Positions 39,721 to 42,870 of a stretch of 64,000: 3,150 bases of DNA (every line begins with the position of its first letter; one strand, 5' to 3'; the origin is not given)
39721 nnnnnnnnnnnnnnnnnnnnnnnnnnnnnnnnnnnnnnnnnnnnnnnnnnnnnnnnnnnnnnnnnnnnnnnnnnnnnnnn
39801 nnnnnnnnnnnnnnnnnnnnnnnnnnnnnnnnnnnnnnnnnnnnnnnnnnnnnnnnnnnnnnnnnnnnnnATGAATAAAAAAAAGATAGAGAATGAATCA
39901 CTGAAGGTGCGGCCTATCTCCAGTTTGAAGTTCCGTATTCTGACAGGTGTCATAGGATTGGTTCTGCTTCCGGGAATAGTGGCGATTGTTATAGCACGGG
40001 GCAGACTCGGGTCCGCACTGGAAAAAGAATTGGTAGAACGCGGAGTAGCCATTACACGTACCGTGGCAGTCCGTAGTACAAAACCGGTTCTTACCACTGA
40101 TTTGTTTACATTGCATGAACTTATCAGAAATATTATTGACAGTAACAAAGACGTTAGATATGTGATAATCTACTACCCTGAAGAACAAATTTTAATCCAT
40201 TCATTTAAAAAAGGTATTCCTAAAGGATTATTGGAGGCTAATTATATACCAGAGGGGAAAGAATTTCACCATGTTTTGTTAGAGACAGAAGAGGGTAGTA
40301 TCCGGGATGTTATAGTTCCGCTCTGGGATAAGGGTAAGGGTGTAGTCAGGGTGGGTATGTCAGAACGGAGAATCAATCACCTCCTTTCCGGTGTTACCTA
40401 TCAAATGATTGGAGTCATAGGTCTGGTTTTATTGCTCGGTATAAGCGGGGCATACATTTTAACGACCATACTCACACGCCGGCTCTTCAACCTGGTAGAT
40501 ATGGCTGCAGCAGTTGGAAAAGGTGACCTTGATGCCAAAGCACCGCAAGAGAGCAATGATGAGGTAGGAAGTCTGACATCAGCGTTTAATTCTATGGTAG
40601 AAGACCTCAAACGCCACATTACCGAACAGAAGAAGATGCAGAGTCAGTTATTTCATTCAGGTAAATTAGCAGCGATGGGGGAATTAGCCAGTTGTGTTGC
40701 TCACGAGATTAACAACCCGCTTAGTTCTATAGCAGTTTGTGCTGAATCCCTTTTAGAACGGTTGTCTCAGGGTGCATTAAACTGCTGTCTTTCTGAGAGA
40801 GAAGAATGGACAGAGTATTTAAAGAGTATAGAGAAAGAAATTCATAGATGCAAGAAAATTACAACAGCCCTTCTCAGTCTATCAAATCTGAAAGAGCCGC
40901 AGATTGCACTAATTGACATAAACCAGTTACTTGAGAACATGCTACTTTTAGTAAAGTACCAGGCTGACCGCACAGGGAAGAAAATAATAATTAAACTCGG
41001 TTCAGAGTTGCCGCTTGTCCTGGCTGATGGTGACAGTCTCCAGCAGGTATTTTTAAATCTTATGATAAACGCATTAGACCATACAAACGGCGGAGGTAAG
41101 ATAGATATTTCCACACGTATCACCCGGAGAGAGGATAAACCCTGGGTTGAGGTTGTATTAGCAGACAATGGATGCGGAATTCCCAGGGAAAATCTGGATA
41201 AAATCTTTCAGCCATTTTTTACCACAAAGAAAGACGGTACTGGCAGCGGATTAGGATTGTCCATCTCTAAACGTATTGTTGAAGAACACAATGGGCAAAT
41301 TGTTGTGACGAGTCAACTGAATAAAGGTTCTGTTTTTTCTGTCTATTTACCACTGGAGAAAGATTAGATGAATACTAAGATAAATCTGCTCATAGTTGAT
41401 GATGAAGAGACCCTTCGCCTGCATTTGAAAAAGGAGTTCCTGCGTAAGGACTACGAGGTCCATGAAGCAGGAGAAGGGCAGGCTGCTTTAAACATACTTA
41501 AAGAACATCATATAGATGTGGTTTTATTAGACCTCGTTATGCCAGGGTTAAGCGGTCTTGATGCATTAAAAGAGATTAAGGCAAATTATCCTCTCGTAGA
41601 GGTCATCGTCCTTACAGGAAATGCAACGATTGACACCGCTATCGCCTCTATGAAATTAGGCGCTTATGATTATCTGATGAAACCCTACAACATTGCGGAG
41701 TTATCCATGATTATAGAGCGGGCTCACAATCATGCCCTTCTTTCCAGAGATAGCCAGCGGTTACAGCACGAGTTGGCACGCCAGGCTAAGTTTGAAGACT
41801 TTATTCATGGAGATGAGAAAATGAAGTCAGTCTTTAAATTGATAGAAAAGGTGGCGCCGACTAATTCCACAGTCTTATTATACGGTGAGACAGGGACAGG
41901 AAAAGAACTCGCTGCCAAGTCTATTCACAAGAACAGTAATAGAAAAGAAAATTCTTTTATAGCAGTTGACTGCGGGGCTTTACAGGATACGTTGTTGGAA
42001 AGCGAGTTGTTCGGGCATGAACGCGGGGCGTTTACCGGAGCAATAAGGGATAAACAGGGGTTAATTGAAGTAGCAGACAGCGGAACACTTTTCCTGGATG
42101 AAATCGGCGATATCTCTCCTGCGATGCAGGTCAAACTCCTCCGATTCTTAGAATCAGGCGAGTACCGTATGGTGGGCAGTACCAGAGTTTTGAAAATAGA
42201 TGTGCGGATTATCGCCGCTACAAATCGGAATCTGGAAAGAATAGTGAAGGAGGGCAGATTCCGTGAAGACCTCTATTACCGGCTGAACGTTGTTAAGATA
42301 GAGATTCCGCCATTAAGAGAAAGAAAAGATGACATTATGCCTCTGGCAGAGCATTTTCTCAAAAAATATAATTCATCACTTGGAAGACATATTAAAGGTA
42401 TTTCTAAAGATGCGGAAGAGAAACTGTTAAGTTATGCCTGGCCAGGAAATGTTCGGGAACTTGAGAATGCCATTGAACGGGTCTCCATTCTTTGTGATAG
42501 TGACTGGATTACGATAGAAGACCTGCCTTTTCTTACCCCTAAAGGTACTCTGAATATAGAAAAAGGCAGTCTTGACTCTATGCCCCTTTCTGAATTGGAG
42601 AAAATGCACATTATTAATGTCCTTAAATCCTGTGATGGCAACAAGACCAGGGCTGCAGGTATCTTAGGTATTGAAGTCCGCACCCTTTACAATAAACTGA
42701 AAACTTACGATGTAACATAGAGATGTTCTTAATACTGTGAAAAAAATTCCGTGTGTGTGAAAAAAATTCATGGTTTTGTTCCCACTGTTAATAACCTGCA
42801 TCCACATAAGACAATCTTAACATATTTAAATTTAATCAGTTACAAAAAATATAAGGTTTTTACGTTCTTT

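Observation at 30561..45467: Duplicated sigma-54-driven modules of OM beta-barrel plus lipoprotein multiheme cytochromes (porin-cytochrome-conduit-like); one copy has a decayed regulator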

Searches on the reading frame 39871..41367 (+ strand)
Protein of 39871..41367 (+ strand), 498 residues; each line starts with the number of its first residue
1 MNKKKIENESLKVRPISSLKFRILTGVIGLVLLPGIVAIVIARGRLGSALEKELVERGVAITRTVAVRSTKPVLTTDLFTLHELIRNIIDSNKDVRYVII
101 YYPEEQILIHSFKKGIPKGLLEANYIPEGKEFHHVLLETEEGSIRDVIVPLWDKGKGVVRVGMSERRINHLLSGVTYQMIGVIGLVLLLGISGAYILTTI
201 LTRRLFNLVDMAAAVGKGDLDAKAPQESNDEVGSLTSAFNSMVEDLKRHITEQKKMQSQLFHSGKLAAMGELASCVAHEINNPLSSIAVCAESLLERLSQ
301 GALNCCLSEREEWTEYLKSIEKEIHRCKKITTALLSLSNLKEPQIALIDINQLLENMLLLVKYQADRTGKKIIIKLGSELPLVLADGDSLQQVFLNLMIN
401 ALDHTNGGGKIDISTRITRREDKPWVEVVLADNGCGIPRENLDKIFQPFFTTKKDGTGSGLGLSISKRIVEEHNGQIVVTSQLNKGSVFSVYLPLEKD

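Call 43: search_protein_families(library=pfam, proteins=[window:39871-41367:+], max_evalue=0.01)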
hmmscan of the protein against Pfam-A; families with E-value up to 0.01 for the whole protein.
window:39871-41367:+ (498 aa): 6 families
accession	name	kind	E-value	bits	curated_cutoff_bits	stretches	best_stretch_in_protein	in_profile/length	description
PF02518.31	HATPase_c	-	7.4e-30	104.1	26.4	1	386-496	2-110/111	Histidine kinase-, DNA gyrase B-, and HSP90-like ATPase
PF00512.31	HisKA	-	9.7e-12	45.2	26.9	1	269-341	2-64/66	His Kinase A (phospho-acceptor) domain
PF00672.30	HAMP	-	1.7e-11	44.7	25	1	198-247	3-52/53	HAMP domain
PF17203.10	sCache_3_2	-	2.7e-09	37.7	28.4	1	48-173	4-136/140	Single cache domain 3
PF09984.15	sCache_4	-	0.0007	19.8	22.1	1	50-112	7-70/145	Single cache domain 4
PF14501.12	HATPase_c_5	-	0.0018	18.6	22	1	392-487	8-95/102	GHKL domain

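Call 97: search_protein_families(library=ncbifam, proteins=[window:39871-41367:+], max_evalue=0.00001)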
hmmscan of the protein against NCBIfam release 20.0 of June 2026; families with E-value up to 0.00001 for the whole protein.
window:39871-41367:+ (498 aa): 85 families (the best 25 are shown)
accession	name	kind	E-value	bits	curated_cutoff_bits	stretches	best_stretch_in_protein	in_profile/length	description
NF008468.0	PRK11360.1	equivalog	1.3e-70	238.5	646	1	248-497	375-610/616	two-component system sensor histidine kinase AtoS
NF007688.0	PRK10364.1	equivalog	6.2e-53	180.2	479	1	248-496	219-452/460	two-component system sensor histidine kinase ZraS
NF052574.1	HisKinEspCMyxo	equivalog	4.6e-45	154.1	1200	1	246-494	394-636/785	serine histidine kinase EspC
NF010411.0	PRK13837.1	equivalog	3.7e-44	150.9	647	1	219-496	398-676/828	two-component system VirA-like sensor kinase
NF033092.0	HK_WalK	equivalog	5.9e-44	150.6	725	2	272-495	375-594/594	cell wall metabolism sensor histidine kinase WalK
NF046044.1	PnpS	equivalog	4.1e-43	147.9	400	1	274-494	175-390/390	two-component system histidine kinase PnpS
NF038348.1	T2SS_HK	subfamily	1.4e-38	132.7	450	2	325-495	409-573/574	histidine kinase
NF047497.1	HK_LIC_12097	equivalog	3.6e-38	131.2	500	1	240-495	122-366/367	LIC_12097 family sensor histidine kinase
NF006800.0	PRK09303.1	equivalog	6.8e-38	130.6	342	1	252-495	136-377/383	histidine kinase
NF046026.1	HisKinCckACaul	equivalog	1.6e-37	129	1000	1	250-496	283-533/678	cell cycle histidine kinase CckA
NF046020.1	HisKinCckABruc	equivalog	3.1e-37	127.9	1000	1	249-494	460-706/868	cell cycle histidine kinase CckA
NF045911.1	TCSHisKinNblS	equivalog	1.4e-34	119.5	1000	1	269-493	388-618/621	two-component system sensor histidine kinase NblS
NF047496.1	HK_LIC11548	equivalog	1.5e-34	119.8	750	1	185-495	283-589/589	LIC_11548 family sensor histidine kinase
NF053867.1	SprKinKinDBac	equivalog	5.3e-34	117.5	775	1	251-497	271-499/500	sporulation kinase KinD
NF041777.1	sens_FixL_Rhizob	equivalog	5.4e-34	117.7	850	1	239-496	229-482/485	sensor protein FixL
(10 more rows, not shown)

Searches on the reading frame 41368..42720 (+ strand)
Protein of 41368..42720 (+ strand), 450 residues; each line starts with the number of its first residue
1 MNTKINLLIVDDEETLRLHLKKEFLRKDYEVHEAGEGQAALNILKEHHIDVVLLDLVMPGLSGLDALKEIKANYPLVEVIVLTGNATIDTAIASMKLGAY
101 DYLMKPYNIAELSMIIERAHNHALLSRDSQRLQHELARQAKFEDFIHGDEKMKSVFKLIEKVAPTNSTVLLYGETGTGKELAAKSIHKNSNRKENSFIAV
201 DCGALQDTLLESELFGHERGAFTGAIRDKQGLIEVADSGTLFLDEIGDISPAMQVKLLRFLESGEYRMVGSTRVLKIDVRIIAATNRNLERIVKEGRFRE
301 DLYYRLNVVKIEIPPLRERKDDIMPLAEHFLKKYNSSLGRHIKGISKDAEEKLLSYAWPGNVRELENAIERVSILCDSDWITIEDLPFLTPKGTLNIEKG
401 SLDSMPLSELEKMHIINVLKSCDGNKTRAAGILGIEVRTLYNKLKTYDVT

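Call 9: search_protein_families(library=pfam, proteins=[window:41368-42720:+], max_evalue=0.01)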
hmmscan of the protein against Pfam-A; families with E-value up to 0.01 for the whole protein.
window:41368-42720:+ (450 aa): 10 families
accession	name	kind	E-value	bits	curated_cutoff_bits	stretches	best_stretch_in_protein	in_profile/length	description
PF00158.32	Sigma54_activat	-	2e-70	236.3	20.2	1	147-312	3-168/168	Sigma-54 interaction domain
PF25601.1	AAA_lid_14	-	4e-30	103.9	27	1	317-388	1-72/87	AAA+ ATPase lid domain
PF00072.30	Response_reg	-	1e-28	100.1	30.2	1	8-116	2-110/111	Response regulator receiver domain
PF14532.12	Sigma54_activ_2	-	1.3e-18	68.1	25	1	151-316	6-138/138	Sigma-54 interaction domain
PF02954.25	HTH_8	-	1.3e-14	54.1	22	1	407-447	2-42/42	Bacterial regulatory protein, Fis family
PF07724.20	AAA_2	-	8.8e-08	32.8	27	1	167-298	4-136/166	AAA domain (Cdc48 subfamily)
PF00004.35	AAA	-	2.9e-07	31.4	21.2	1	169-298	1-123/131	ATPase family associated with various cellular activities (AAA)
PF07728.20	AAA_5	-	5.2e-07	30.2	22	1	169-289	2-125/139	AAA domain (dynein-related subfamily)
PF01078.27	Mg_chelatase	-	6.3e-05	22.9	20.3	0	224-286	93-157/207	Magnesium chelatase, subunit ChlI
PF12775.13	AAA_7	-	0.0027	17.7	25.8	1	156-204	23-71/181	P-loop containing dynein motor region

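Call 10: search_protein_families(library=ncbifam, proteins=[window:41368-42720:+], max_evalue=0.01)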
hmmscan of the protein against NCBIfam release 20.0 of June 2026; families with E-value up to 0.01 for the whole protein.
window:41368-42720:+ (450 aa): 131 families (the best 25 are shown)
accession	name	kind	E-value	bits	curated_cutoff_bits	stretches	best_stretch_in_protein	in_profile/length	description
NF008469.0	PRK11361.1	equivalog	1.4e-137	459.2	714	1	1-449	1-456/461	acetoacetate metabolism transcriptional regulator AtoC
TIGR02915.1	PEP_resp_reg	equivalog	1e-132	443.2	502.6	1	7-449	1-444/445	PEP-CTERM-box response regulator transcription factor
TIGR01818.1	ntrC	equivalog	2.6e-126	422.1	558.6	1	8-387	2-378/463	nitrogen regulation protein NR(I)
NF007689.0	PRK10365.1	equivalog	1.1e-119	400.1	760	1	3-444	4-439/441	sigma-54-dependent response regulator transcription factor ZraR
NF041946.1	LuxO_transreg_Vib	equivalog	9.7e-116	387.3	800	2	22-387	13-377/463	quorum-sensing sigma-54 dependent transcriptional regulator LuxO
NF049963.1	RespRegFlgRCampy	domain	4.3e-110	368.5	750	1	5-448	1-428/429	fla regulon two-component system response regulator FlgR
TIGR01817.1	nifA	equivalog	3.5e-109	366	528.85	1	129-392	180-444/534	nif-specific transcriptional activator NifA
NF008176.1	PRK10923.1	equivalog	4.4e-108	361.8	620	1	7-387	6-382/469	nitrogen regulation protein NR(I)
NF041552.1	TF_PrdR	equivalog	1.9e-106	356.7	795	1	129-448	258-577/577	sigma-54 dependent transcriptional regulator PrdR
NF051870.1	NAssimRespRegNtrX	equivalog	8e-105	351.3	600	1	6-447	3-450/452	nitrogen assimilation response regulator NtrX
NF050807.1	TransRegFlbDCaul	equivalog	9.5e-101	337.9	750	1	27-448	23-439/454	sigma-54-dependent transcriptional regulator FlbD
NF011695.0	PRK15115.1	equivalog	1.3e-99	334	763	1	4-445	6-434/445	two-component system response regulator GlrR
NF038308.1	RNA_repair_RtcR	equivalog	2.7e-98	330.1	650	1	89-387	124-433/530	RNA repair transcriptional activator RtcR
NF003451.0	PRK05022.1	equivalog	7e-94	315.3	476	1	119-378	168-425/512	nitric oxide reductase transcriptional regulator NorR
TIGR02329.1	propionate_PrpR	equivalog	2.1e-90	303.8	499.2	1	118-445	189-525/526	propionate catabolism operon regulatory protein PrpR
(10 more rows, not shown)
